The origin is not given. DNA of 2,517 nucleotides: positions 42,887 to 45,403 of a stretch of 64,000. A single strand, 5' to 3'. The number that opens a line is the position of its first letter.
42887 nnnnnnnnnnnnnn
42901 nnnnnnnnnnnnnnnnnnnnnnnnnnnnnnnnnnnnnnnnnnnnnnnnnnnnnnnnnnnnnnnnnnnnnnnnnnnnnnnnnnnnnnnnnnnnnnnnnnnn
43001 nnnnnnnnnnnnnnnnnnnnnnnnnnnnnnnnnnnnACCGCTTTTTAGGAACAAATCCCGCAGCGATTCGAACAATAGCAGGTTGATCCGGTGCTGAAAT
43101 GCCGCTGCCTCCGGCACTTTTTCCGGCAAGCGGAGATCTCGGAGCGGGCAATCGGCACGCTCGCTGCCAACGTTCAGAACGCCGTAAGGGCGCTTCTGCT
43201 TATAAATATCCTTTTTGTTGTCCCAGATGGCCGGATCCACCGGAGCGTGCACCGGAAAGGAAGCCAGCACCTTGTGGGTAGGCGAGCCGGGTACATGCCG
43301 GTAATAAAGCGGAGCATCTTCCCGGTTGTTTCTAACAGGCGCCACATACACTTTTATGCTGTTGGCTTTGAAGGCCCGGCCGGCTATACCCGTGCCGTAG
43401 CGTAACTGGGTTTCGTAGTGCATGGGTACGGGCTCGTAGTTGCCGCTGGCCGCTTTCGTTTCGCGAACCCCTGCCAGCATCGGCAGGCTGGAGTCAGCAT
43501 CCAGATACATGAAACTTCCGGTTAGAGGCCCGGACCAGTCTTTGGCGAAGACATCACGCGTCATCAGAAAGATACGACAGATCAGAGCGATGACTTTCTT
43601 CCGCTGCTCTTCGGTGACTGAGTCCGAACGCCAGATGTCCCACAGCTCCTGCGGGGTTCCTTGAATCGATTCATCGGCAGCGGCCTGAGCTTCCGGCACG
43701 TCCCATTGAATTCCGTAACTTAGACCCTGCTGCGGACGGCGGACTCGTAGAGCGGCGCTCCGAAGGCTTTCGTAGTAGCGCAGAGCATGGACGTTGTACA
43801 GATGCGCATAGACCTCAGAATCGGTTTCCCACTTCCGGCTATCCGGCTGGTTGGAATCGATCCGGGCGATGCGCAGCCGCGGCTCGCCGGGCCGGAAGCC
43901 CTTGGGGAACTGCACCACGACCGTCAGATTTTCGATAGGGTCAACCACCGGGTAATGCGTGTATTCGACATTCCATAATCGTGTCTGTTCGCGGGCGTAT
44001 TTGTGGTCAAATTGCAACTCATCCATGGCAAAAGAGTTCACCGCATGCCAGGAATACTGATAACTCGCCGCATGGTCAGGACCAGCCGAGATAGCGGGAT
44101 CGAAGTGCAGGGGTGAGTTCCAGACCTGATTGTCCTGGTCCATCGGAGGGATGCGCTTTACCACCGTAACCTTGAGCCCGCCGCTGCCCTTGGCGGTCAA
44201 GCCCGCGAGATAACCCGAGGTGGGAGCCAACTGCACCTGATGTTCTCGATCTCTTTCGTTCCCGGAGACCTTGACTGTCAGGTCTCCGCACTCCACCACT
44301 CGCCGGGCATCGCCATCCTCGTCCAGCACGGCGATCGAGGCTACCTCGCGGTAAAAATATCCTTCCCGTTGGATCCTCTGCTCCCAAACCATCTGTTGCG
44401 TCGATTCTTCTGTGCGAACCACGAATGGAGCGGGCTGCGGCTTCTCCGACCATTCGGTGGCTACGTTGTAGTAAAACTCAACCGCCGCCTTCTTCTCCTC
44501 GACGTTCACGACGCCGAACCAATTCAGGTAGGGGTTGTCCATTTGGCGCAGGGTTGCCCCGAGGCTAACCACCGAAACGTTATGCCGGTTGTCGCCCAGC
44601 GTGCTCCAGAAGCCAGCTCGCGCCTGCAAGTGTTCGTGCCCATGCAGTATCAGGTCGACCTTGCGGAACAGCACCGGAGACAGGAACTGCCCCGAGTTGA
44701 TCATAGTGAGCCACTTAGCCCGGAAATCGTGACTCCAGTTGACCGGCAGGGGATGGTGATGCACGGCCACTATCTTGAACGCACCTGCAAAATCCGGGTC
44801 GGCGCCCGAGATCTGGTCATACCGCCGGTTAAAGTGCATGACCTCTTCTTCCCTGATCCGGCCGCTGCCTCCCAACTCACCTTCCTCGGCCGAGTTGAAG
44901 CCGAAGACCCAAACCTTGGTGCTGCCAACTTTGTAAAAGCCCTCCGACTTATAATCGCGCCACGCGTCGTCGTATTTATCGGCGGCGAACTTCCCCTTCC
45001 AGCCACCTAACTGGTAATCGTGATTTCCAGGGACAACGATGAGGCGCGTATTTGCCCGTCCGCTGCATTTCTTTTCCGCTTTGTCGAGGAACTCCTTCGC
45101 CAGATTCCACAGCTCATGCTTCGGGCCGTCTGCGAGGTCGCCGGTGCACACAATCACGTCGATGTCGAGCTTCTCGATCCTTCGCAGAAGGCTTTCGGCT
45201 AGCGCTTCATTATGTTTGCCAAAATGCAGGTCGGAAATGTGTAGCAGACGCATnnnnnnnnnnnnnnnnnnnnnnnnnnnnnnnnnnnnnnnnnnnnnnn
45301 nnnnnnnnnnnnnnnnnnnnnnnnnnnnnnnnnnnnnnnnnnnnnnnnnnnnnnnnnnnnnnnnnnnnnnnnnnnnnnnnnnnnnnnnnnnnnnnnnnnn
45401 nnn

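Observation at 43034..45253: Stand-alone 739-aa phosphodiesterase-like, unknown, GAF-like protein flanked by A/T-richer spacers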

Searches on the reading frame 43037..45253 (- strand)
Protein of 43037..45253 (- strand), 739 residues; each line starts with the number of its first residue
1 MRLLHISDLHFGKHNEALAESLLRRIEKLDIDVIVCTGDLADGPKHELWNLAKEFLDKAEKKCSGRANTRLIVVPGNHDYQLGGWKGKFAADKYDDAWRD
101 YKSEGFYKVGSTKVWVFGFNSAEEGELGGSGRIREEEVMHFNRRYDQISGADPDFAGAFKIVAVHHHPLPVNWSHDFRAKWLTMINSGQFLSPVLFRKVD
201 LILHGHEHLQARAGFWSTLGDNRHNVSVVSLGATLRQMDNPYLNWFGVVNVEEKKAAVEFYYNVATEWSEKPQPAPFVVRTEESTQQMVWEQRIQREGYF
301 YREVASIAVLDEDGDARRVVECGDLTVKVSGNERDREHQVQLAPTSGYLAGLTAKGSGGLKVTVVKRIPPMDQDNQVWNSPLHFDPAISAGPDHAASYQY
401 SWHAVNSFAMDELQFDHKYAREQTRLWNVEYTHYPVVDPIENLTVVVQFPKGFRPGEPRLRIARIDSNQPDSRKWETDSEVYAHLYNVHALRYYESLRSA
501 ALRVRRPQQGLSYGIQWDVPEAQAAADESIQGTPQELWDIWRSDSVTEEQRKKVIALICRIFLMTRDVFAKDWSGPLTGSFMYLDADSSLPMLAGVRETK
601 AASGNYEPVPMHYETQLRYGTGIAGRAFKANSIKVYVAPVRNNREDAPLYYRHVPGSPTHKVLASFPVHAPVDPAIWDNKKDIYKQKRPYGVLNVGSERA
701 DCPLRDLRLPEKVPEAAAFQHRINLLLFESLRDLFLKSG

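Call 7: search_protein_families(library=pfam, proteins=[window:43037-45253:-], max_evalue=1)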
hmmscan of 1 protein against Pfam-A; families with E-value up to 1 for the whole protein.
window:43037-45253:- (739 aa): 2 families
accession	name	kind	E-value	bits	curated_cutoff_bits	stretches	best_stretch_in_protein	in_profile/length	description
PF00149.33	Metallophos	-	1.5e-17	65.1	21.5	1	1-208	1-189/191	Calcineurin-like phosphoesterase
PF12850.12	Metallophos_2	-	1e-08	35.8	27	1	1-117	1-87/154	Calcineurin-like phosphoesterase superfamily domain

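Call 8: search_protein_families(library=padloc, proteins=[window:43037-45253:-], max_evalue=1)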
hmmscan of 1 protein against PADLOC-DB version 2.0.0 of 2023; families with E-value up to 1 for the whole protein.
window:43037-45253:- (739 aa): 3 families
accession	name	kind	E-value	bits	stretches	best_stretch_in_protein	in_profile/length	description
PDLC05051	PDC-S60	-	1.1e-10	38.4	1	1-80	1-89/1027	-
PDLC00736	Effector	-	2.7e-06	24.6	1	2-80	4-86/561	Endonuclease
PDLC04908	PDC-S10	-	0.00016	19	1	1-83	10-75/223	-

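Call 9: search_protein_families(library=ncbifam, proteins=[window:43037-45253:-], max_evalue=1)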
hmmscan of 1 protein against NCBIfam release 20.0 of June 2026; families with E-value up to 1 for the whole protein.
window:43037-45253:- (739 aa): 11 families
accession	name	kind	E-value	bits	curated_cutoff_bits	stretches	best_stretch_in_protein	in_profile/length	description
NF053862.1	DS9_1_antiphage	equivalog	3.2e-20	72.5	420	2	112-234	342-473/486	anti-phage phosphoesterase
NF053861.1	DS8_antiphage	equivalog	1.1e-14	53.2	790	2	5-82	1-87/994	anti-phage protein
NF033458.1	lipid_A_LpxG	equivalog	2.2e-05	23.9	350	1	1-81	45-120/321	UDP-2,3-diacylglucosamine diphosphatase LpxG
TIGR00619.1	sbcd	subfamily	3.7e-05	23.6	77.65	1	1-80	1-87/252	exonuclease subunit SbcD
TIGR00040.1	yfcE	subfamily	0.00048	20.2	56.25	1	1-82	1-65/158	YfcE family phosphodiesterase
NF008359.0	PRK11148.1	equivalog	0.00064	19.3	225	1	27-81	52-98/275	3',5'-cyclic-AMP phosphodiesterase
NF008206.2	PRK10966.1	equivalog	0.00078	18.6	450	1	1-79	1-85/380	exonuclease subunit SbcD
TIGR04123.1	P_estr_lig_assc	hypoth_equivalog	0.0018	17.7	150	1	4-85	24-118/207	ligase-associated DNA damage response endonuclease PdeM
NF041754.1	sbcd_Bac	equivalog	0.15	11.2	750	1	1-80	1-87/390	exonuclease subunit SbcD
TIGR00024.1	SbcD_rel_arch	hypoth_equivalog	0.17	11.6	115.2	1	19-80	47-100/224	putative phosphoesterase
NF006988.0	PRK09453.1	equivalog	0.21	11.4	117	0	1-48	1-46/183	phosphodiesterase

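Call 10: find_homologous_proteins(query=window:43037-45253:-)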
Query window:43037-45253:- (739 aa): 154 proteins with E <= 0.001 among 8000 candidates; the best 120 are listed.
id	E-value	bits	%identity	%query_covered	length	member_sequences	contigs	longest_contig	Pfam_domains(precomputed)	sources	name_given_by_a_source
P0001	0.0e+0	1740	100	100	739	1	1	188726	PF12850.13,PF00149.34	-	-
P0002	0.0e+0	1328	74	100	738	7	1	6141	PF12850.13,PF00149.34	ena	-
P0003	0.0e+0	1146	66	100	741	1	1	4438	PF12850.13,PF00149.34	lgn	-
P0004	9.4e-198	677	44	99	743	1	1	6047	PF12850.13,PF00149.34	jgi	jgi:3',5'-cyclic AMP phosphodiesterase CpdA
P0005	2.1e-185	636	43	100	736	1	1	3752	PF12850.13,PF00149.34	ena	-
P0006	5.1e-185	635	43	100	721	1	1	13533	PF12850.13,PF00149.34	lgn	-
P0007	4.8e-178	612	42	100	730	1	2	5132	PF12850.13,PF00149.34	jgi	jgi:3',5'-cyclic AMP phosphodiesterase CpdA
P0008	7.4e-176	605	43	100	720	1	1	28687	PF12850.13,PF00149.34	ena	-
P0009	1.0e-171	591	43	100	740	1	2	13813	PF12850.13,PF00149.34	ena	-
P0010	1.3e-169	584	41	100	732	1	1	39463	PF12850.13,PF00149.34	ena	-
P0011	1.3e-167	578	40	100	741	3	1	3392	PF12850.13,PF00149.34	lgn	-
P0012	6.1e-167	575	42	100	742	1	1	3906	PF12850.13,PF00149.34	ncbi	-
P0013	2.0e-160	554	39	100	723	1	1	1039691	PF12850.13,PF00149.34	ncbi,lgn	-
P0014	3.4e-159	550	41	100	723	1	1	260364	PF12850.13,PF00149.34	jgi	jgi:3',5'-cyclic AMP phosphodiesterase CpdA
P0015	1.7e-157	544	40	100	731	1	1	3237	PF12850.13,PF00149.34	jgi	jgi:predicted phosphodiesterase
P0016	3.2e-157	543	41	100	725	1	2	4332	PF12850.13,PF00149.34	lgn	-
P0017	2.6e-151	524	39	100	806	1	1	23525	PF12850.13,PF00149.34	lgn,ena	-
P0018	2.3e-147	511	40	96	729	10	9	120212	PF12850.13,PF00149.34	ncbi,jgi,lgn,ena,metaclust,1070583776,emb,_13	jgi:3',5'-cyclic AMP phosphodiesterase CpdA|metaclust:\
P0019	2.7e-144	501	39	100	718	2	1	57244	PF12850.13,PF00149.34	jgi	jgi:3',5'-cyclic AMP phosphodiesterase CpdA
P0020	5.6e-144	499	39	95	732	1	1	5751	PF12850.13,PF00149.34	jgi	jgi:3',5'-cyclic AMP phosphodiesterase CpdA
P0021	3.5e-142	494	37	100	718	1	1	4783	PF12850.13,PF00149.34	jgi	jgi:predicted phosphodiesterase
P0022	1.8e-139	485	37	100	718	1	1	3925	PF12850.13,PF00149.34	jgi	jgi:3',5'-cyclic AMP phosphodiesterase CpdA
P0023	1.6e-137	478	40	96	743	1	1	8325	PF12850.13,PF00149.34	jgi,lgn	jgi:3',5'-cyclic AMP phosphodiesterase CpdA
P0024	4.4e-136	473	38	99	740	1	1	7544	PF00149.34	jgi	jgi:3',5'-cyclic AMP phosphodiesterase CpdA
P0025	1.4e-134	468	37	97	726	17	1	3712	PF12850.13,PF00149.34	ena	-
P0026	3.0e-134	467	50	61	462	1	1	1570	PF12850.13,PF00149.34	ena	-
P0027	1.6e-133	465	37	99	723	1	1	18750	PF00149.34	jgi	jgi:3',5'-cyclic AMP phosphodiesterase CpdA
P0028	1.8e-131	458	37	96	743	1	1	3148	PF00149.34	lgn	-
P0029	1.9e-131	458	37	99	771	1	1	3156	PF00149.34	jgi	-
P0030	8.4e-131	456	36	99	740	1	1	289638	PF12850.13,PF00149.34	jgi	jgi:3',5'-cyclic AMP phosphodiesterase CpdA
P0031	1.5e-130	455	37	99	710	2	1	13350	PF12850.13,PF00149.34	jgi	jgi:3',5'-cyclic AMP phosphodiesterase CpdA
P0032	5.4e-130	453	37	100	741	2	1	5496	PF00149.34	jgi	jgi:predicted phosphodiesterase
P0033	4.3e-129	450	37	100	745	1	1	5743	PF00149.34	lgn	-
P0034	6.9e-128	446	37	99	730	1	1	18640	PF00149.34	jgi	jgi:3',5'-cyclic AMP phosphodiesterase CpdA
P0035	1.7e-126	442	36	99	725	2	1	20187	PF00149.34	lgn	-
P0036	3.2e-126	441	36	99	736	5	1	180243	PF00149.34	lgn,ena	-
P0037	5.1e-124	433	34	99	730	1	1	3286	PF12850.13,PF00149.34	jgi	jgi:predicted MPP superfamily phosphohydrolase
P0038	1.9e-123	432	37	99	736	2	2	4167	PF12850.13,PF00149.34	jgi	jgi:3',5'-cyclic AMP phosphodiesterase CpdA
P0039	1.9e-123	432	36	93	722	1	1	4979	PF00149.34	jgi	-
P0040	5.7e-123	430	37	96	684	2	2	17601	PF00149.34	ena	-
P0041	4.3e-122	427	35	99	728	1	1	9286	PF00149.34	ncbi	-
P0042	9.9e-122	426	37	97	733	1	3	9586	PF12850.13,PF00149.34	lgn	-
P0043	1.4e-121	425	37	100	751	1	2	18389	PF00149.34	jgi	jgi:3',5'-cyclic AMP phosphodiesterase CpdA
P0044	1.5e-121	425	35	100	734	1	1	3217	PF12850.13,PF00149.34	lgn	-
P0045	5.8e-121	423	35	96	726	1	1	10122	PF12850.13,PF00149.34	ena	-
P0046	1.1e-119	419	36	95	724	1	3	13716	PF12850.13,PF00149.34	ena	-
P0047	2.1e-118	415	35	99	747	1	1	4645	PF12850.13,PF00149.34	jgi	jgi:3',5'-cyclic AMP phosphodiesterase CpdA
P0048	1.7e-111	392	44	61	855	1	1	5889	PF00149.34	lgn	-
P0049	1.5e-106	376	42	62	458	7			PF12850.13,PF00149.34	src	-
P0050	7.6e-102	360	32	96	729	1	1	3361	PF12850.13,PF00149.34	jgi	jgi:3',5'-cyclic AMP phosphodiesterase CpdA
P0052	7.2e-96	340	33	95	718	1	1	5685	PF13185.13,PF00149.34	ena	-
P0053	2.7e-94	335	32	100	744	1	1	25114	PF12850.13,PF00149.34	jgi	jgi:3',5'-cyclic AMP phosphodiesterase CpdA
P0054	1.1e-93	333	32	100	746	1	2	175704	PF12850.13,PF00149.34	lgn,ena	-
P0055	5.0e-93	331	32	91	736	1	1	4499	PF12850.13,PF00149.34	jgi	jgi:predicted MPP superfamily phosphohydrolase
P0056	2.1e-87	312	31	96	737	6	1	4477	PF12850.13,PF00149.34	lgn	-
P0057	7.7e-86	307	31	96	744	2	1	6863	PF12850.13,PF00149.34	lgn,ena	-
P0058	1.5e-85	306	31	94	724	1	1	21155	PF00149.34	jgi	jgi:UDP-2,3-diacylglucosamine pyrophosphatase LpxH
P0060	3.7e-83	298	36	74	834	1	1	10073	PF00149.34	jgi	jgi:predicted phosphodiesterase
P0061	2.9e-81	292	35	70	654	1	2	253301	PF00149.34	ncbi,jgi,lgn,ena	jgi:3',5'-cyclic AMP phosphodiesterase CpdA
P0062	9.9e-81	290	32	94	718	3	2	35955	PF00149.34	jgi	jgi:predicted phosphodiesterase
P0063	3.4e-39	153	26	91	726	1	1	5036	PF12850.13,PF00149.34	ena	-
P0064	2.9e-38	150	25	94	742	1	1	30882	PF12850.13,PF00149.34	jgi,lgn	-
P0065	9.9e-38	148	26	95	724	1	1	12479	PF00149.34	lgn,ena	-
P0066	5.2e-35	139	25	100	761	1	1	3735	PF00149.34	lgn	-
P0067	1.2e-34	138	25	91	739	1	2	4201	PF12850.13,PF00149.34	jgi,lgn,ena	-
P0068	2.8e-34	137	24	84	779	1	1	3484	PF00149.34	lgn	-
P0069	4.0e-34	136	26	91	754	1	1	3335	PF00149.34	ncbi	-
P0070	4.1e-34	136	24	97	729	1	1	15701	PF12850.13,PF00149.34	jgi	jgi:predicted MPP superfamily phosphohydrolase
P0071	5.2e-34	136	25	99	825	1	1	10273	PF00149.34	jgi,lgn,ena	-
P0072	1.2e-32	131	23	100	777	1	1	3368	PF00149.34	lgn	-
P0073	1.8e-32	131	25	99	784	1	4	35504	PF00149.34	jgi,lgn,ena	jgi:hypothetical protein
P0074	5.1e-31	126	25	99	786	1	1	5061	PF00149.34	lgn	-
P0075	1.3e-30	125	25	95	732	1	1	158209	PF00149.34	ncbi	ncbi:MAG: metallophosphoesterase [Acidobacteriota bacterium]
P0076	8.0e-29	119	25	99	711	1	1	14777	PF12850.13,PF00149.34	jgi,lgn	jgi:predicted MPP superfamily phosphohydrolase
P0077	1.3e-28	118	25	94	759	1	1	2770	PF00149.34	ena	-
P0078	2.3e-28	117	22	95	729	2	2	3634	PF00149.34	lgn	-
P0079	7.2e-28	116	23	71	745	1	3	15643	PF12850.13,PF00149.34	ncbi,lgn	-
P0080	5.0e-27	113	25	97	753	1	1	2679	PF00149.34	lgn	-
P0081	1.3e-26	111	25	71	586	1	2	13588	PF12850.13,PF00149.34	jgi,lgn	jgi:3',5'-cyclic AMP phosphodiesterase CpdA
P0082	2.9e-26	110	33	28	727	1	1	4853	PF00149.34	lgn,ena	-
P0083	3.1e-25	107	24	94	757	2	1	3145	PF12850.13,PF00149.34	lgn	-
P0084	4.1e-25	106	25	94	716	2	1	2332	PF12850.13,PF00149.34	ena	-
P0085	2.1e-24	104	24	91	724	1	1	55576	PF12850.13,PF00149.34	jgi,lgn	jgi:predicted phosphodiesterase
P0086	3.7e-24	103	23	86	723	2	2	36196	PF12850.13,PF00149.34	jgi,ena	-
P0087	7.3e-24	102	23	91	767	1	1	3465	PF12850.13,PF00149.34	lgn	-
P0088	1.3e-22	98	23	94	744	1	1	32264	PF00149.34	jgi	jgi:predicted MPP superfamily phosphohydrolase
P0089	1.7e-22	98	23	94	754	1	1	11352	PF00149.34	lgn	-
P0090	6.1e-22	96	24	91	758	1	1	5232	PF12850.13,PF00149.34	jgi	jgi:3',5'-cyclic AMP phosphodiesterase CpdA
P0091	1.7e-21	95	24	91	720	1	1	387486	PF12850.13,PF00149.34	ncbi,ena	-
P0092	2.5e-21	94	23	91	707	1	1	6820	PF12850.13,PF00149.34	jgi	jgi:predicted phosphodiesterase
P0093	7.2e-21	92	23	94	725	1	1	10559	PF12850.13,PF00149.34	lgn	-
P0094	1.4e-20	92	21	70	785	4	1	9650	PF00149.34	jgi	-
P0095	2.1e-20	91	23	91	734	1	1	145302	PF12850.13,PF00149.34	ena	-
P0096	9.1e-20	89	23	95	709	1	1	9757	PF12850.13,PF00149.34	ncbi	ncbi:MAG: metallophosphoesterase [Acidobacteriota bacterium]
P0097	1.4e-19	88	24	61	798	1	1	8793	PF00149.34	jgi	jgi:3',5'-cyclic AMP phosphodiesterase CpdA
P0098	1.4e-19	88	26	71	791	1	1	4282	PF00149.34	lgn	-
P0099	1.5e-19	88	22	71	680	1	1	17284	PF00149.34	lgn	-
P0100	5.0e-19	86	23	64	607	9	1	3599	PF00149.34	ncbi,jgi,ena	-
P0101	1.4e-18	85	21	96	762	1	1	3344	PF00149.34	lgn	-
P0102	1.6e-18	85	33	28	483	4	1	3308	PF12850.13,PF00149.34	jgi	jgi:3',5'-cyclic AMP phosphodiesterase CpdA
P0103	3.2e-18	84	22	91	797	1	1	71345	PF00149.34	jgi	jgi:predicted MPP superfamily phosphohydrolase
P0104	4.1e-18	83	29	31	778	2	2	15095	PF00149.34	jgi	jgi:3',5'-cyclic AMP phosphodiesterase CpdA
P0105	4.3e-18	83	23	71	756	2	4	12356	PF00149.34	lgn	-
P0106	6.4e-18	83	24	95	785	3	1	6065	PF12850.13,PF00149.34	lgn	-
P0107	3.8e-17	80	24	86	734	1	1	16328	PF00149.34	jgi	jgi:predicted phosphodiesterase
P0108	1.2e-16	78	24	71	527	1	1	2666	PF12850.13,PF00149.34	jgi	jgi:predicted MPP superfamily phosphohydrolase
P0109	1.6e-15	75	21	85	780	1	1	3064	PF00149.34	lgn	-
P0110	2.6e-15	74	23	95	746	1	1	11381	PF12850.13,PF00149.34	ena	-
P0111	3.5e-15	74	28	37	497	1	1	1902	PF00149.34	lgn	-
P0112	1.2e-14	72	29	32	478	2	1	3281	PF12850.13,PF00149.34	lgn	-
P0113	1.2e-14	72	34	14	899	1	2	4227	PF00149.34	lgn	-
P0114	1.8e-14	71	25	85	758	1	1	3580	PF00149.34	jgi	jgi:3',5'-cyclic AMP phosphodiesterase CpdA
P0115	2.5e-14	71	37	12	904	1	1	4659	PF00149.34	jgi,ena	-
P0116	6.6e-14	69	32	28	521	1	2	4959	PF12850.13,PF00149.34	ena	-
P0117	1.2e-13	69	39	12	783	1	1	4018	PF00149.34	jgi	-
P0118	1.5e-13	68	23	86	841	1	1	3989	PF00149.34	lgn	-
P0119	1.7e-13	68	29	32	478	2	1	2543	PF12850.13,PF00149.34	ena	-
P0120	1.7e-13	68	31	31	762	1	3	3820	PF00149.34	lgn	-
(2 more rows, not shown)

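Call 11: search_solved_structures(query=window:43037-45253:-, max_evalue=1)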
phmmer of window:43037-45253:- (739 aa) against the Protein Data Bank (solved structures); distinct sequences matched with E-value up to 1: 8.
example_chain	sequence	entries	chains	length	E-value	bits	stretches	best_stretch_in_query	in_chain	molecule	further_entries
2xmo_A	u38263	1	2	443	0.0016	20.1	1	15-94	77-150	LMO2642 PROTEIN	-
7olc_SM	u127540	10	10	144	0.34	12.4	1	300-337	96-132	40S ribosomal protein S12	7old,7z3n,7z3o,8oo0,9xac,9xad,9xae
4o24_A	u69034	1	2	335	0.51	11.8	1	20-89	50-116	Exonuclease, putative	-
2q8u_A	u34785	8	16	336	0.51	11.8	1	20-89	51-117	Exonuclease, putative | Nuclease SbcCD subunit D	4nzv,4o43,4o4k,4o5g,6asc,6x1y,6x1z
3qg5_C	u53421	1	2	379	0.55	11.7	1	20-88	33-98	Mre11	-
9vth_SV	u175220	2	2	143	0.66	11.5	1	303-341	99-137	40S ribosomal protein S12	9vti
8auv_C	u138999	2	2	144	0.66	11.5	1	303-341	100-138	eS12 (40S ribosomal protein S12) | 40S ribosomal protein S12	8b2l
7r81_N2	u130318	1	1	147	0.86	11.1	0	301-339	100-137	40S ribosomal protein S12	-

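Call 20: find_encoding_contigs(protein=P0013, flank=10000, max_places=2)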
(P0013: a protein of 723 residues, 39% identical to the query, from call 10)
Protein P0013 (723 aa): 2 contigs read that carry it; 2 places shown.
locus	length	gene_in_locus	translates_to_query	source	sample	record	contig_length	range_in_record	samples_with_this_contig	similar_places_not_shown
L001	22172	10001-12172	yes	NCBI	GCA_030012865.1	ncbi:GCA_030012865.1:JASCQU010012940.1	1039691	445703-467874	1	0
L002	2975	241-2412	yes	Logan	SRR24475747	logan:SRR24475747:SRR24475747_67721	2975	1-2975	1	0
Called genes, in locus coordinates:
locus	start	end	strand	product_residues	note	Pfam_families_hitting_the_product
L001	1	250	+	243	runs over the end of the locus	-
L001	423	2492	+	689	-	PF00515:TPR_1 (faint), PF07719:TPR_2 (faint), PF24885:TPR_NPHP3, PF13374:TPR_10, PF13424:TPR_12, PF13374:TPR_10, PF13424:TPR_12, PF12770:CHAT, +2 more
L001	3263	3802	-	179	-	PF00589:Phage_integrase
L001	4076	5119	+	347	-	PF01582:TIR, PF13676:TIR_2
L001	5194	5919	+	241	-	-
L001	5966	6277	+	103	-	-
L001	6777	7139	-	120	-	PF13356:Arm-DNA-bind_3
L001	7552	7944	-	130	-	-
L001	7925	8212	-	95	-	-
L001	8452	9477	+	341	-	PF01548:DEDD_Tnp_IS110, PF02371:Transposase_20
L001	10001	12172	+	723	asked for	PF00149:Metallophos, PF12850:Metallophos_2 (weak)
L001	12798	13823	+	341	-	PF01548:DEDD_Tnp_IS110, PF02371:Transposase_20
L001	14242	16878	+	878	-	PF04851:ResIII (weak), PF00270:DEAD, PF13307:Helicase_C_2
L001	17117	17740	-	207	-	-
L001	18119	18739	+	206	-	-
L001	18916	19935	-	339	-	PF14022:DUF4238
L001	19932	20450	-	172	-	-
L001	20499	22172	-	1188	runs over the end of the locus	PF13289:SIR2_2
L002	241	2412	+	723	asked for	PF00149:Metallophos, PF12850:Metallophos_2 (weak)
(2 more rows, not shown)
